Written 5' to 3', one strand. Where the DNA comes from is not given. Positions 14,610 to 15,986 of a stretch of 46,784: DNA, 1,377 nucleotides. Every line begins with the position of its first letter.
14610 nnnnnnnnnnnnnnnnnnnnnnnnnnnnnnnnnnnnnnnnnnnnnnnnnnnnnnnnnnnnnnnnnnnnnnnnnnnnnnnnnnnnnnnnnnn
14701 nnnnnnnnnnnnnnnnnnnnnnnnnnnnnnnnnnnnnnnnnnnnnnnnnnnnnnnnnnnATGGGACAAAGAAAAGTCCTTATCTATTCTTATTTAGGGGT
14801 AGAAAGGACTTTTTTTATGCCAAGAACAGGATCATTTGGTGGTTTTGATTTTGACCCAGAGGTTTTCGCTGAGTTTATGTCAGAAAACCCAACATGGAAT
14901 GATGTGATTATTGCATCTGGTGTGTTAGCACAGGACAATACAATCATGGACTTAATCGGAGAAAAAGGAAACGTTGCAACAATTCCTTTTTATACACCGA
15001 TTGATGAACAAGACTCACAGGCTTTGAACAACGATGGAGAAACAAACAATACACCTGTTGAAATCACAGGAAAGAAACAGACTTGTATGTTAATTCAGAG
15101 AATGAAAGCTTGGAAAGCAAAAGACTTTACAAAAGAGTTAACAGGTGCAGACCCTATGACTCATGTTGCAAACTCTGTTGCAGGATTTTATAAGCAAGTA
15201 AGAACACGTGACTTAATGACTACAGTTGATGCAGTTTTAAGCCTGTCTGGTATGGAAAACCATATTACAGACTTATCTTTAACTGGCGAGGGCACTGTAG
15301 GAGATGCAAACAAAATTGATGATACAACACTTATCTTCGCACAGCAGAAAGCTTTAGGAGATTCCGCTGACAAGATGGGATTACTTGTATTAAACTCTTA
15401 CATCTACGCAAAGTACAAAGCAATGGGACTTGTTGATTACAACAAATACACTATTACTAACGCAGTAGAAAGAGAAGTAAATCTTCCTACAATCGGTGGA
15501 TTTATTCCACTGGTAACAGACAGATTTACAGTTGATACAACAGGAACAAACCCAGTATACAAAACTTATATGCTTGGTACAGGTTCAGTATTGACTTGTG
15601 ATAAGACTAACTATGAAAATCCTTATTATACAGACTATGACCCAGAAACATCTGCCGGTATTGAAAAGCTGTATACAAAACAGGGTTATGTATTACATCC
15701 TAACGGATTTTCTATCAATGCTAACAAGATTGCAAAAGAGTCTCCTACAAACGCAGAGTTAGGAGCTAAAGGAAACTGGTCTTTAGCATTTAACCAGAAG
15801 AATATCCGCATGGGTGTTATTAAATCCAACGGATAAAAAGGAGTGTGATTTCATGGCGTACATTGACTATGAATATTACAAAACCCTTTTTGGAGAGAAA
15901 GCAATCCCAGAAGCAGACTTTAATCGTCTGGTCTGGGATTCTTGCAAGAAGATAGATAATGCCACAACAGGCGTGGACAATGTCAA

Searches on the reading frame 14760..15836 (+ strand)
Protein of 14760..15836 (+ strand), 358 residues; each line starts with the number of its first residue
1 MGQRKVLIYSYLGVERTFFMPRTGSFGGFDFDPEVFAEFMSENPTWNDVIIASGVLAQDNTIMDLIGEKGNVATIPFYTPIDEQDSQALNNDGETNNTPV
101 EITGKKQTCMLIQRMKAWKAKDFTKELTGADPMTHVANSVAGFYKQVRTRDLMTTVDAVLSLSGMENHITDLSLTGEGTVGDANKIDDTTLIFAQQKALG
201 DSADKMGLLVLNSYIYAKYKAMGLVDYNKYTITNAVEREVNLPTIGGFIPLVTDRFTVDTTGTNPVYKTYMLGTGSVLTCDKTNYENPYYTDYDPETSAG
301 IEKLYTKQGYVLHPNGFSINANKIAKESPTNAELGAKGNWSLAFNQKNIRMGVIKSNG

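Call 6: search_protein_families(library=pfam, proteins=[window:14760-15836:+], max_evalue=1)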
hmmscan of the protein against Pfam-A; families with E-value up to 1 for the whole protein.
window:14760-15836:+ (358 aa): 1 family
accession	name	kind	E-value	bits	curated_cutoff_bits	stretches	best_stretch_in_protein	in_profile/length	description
PF20036.5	Gp13-like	-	0.00028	20.8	26.4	1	174-349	142-308/313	Major capsid protein 13-like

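Call 7: search_protein_families(library=phrogs, proteins=[window:14760-15836:+], max_evalue=0.1)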
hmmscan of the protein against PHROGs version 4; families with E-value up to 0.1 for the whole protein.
window:14760-15836:+ (358 aa): 3 families
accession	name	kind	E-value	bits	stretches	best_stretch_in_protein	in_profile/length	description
phrog_247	-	head and packaging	2.2e-68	232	1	31-355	12-336/351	major head protein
phrog_15288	-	head and packaging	1.1e-25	91.3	1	185-356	6-169/172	major head protein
phrog_19632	-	unknown function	1.4e-12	48.8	1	33-165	12-141/149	-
